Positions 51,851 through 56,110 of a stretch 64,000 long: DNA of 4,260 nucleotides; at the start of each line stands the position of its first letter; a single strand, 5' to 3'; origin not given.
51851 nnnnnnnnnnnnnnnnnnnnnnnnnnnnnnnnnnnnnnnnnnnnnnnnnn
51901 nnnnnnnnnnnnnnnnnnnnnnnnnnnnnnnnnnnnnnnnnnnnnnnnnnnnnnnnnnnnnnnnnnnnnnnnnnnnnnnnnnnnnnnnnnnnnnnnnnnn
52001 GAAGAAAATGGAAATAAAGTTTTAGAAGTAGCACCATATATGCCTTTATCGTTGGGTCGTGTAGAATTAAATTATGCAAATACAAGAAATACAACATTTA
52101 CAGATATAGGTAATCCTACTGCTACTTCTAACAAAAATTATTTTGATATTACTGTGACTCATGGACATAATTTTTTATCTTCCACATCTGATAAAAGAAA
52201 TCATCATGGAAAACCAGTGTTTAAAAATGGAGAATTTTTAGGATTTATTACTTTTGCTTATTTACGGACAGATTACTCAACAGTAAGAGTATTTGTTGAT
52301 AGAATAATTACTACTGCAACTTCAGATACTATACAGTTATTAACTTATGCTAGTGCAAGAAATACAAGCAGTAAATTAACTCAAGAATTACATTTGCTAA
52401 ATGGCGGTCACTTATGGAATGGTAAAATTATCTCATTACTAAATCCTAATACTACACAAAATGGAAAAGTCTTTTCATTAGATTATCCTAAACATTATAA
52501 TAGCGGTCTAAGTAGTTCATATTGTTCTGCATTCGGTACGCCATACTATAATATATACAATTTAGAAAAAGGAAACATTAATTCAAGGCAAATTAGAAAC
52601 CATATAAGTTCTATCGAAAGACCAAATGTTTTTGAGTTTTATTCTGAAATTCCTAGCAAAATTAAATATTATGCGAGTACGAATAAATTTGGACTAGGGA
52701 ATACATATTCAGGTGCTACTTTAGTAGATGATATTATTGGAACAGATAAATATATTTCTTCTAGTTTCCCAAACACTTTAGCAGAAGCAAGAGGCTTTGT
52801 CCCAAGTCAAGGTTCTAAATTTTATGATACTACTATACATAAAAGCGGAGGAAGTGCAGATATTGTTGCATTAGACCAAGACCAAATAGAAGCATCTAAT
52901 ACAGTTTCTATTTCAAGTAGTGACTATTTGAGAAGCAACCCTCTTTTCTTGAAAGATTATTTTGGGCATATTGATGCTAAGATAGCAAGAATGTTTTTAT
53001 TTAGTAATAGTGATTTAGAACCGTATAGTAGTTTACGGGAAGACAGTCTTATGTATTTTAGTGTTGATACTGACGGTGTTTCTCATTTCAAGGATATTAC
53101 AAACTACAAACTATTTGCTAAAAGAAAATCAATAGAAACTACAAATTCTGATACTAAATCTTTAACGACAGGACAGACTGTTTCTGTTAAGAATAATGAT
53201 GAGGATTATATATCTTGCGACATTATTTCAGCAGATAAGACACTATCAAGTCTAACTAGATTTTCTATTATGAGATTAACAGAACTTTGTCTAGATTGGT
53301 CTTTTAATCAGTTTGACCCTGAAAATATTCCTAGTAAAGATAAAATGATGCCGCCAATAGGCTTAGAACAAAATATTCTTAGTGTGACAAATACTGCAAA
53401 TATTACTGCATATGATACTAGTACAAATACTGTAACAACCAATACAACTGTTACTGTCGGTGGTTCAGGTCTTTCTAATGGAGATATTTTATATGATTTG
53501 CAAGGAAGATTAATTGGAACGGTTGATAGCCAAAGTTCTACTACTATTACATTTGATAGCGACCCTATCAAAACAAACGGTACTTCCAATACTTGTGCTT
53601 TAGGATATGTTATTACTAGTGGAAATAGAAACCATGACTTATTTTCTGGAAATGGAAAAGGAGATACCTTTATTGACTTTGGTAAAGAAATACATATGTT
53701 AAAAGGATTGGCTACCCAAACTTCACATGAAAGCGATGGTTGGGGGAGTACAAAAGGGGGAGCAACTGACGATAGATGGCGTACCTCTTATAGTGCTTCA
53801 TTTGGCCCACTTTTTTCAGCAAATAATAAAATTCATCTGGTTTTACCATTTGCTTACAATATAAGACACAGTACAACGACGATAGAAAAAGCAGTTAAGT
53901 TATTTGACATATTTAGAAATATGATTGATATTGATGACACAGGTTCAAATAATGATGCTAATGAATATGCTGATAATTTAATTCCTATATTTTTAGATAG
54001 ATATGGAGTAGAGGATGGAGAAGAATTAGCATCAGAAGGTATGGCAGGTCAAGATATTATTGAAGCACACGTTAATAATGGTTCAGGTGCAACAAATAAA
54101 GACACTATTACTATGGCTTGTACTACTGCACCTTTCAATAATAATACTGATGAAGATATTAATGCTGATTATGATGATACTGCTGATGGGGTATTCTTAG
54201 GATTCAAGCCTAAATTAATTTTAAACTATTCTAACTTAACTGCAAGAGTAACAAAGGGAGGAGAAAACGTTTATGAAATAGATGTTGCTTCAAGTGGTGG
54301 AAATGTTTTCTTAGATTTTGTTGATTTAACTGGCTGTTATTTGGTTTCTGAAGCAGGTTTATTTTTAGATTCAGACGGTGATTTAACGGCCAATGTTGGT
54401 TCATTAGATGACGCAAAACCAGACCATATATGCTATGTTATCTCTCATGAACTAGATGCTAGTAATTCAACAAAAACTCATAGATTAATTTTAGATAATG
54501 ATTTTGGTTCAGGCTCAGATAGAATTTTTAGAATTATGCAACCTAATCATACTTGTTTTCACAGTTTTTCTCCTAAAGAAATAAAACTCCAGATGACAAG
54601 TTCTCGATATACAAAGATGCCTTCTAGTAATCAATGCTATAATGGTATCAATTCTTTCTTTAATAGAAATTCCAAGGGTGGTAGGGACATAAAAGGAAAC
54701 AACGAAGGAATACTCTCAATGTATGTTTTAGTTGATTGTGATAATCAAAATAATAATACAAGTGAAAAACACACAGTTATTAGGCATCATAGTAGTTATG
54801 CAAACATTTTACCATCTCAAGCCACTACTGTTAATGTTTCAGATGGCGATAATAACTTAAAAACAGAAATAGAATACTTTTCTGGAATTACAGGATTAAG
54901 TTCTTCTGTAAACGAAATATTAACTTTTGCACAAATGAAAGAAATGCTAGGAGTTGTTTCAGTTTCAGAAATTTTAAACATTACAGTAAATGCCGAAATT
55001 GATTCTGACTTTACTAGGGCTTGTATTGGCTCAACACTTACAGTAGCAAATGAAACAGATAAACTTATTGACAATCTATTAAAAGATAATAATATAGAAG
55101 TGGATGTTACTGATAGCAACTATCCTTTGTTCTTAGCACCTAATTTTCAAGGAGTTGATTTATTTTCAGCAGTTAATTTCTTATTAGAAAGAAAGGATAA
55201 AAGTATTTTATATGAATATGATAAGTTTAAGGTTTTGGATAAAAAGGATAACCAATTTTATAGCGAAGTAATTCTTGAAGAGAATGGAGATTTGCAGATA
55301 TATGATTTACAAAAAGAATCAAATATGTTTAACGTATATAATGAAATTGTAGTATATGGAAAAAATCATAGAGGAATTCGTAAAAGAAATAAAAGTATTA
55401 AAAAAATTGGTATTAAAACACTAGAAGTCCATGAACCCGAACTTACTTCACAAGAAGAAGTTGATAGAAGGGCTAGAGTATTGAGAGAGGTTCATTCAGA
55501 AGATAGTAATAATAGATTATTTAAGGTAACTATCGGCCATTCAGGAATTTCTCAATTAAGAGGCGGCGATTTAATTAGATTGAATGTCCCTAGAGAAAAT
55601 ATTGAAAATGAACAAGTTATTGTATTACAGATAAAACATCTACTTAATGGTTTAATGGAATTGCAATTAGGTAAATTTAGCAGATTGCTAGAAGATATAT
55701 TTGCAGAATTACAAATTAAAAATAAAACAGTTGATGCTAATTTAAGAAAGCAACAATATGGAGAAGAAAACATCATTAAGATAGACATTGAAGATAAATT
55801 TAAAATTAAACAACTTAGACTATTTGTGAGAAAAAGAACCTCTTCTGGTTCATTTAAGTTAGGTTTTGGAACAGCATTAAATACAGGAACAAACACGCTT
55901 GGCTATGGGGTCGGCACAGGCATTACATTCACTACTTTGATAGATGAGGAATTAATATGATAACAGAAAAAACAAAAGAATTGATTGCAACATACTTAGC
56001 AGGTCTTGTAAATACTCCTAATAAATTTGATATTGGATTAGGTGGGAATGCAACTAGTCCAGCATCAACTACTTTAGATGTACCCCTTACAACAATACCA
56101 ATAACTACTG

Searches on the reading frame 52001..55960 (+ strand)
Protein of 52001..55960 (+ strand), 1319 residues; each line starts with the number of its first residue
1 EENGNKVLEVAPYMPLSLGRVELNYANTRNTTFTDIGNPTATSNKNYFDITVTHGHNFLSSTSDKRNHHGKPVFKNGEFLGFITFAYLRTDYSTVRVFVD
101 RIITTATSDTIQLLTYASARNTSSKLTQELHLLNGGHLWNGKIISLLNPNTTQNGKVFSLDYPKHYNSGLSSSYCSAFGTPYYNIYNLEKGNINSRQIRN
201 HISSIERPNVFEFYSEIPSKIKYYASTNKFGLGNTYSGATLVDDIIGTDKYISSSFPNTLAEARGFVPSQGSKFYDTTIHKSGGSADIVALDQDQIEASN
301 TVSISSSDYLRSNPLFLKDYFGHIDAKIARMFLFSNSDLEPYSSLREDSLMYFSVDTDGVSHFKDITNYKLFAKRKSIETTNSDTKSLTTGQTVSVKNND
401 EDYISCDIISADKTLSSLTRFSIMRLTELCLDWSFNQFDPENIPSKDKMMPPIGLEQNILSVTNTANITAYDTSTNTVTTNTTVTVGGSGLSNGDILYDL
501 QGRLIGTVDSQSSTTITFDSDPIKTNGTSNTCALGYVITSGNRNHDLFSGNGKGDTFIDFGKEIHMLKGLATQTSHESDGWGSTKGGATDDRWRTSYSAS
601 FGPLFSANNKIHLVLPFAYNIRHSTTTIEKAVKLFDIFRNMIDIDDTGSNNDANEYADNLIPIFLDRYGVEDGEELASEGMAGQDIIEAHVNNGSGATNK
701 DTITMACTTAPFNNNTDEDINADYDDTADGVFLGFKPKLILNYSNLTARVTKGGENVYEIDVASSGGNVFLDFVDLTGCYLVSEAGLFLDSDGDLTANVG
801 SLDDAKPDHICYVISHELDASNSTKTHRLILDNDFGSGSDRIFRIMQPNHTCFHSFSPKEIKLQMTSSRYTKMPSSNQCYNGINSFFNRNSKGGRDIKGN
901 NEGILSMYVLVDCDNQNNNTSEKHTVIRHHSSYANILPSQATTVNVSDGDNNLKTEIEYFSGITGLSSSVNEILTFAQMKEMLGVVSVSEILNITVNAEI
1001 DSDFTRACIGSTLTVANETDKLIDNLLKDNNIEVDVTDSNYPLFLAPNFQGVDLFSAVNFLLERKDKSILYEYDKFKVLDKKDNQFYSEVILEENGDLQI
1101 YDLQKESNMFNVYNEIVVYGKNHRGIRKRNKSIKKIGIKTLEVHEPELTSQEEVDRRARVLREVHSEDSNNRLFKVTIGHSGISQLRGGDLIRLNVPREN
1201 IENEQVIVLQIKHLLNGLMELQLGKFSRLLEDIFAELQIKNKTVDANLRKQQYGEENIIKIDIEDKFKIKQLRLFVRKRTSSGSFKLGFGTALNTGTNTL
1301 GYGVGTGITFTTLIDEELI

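Call 82: search_protein_families(library=phrogs, proteins=[window:52001-55960:+], max_evalue=0.1)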
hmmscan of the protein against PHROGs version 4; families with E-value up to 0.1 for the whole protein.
window:52001-55960:+ (1319 aa): 1 family
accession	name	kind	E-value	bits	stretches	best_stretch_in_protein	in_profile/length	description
phrog_28090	-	unknown function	0.021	16.3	0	446-488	37-79/104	-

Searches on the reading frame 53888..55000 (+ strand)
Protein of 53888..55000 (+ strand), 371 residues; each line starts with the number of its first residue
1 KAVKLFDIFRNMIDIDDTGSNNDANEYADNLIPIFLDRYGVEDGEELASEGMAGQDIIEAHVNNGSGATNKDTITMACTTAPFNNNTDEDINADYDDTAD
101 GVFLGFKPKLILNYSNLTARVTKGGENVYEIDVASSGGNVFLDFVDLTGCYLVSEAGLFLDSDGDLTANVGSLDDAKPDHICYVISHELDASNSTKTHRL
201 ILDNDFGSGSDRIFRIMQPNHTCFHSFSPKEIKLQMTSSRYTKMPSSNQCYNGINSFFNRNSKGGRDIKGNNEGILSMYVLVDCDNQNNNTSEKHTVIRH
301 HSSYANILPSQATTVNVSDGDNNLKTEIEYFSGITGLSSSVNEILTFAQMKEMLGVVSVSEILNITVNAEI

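Call 85: search_solved_structures(query=window:53888-55000:+, max_evalue=1)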
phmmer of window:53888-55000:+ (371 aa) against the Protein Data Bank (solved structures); distinct sequences matched with E-value up to 1: 2.
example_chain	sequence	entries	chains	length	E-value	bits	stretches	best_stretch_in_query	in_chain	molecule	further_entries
5ifp_A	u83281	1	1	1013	0.12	15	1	118-186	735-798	beta-galactosidase A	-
5ift_A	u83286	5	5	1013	0.12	15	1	118-186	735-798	Probable beta-galactosidase A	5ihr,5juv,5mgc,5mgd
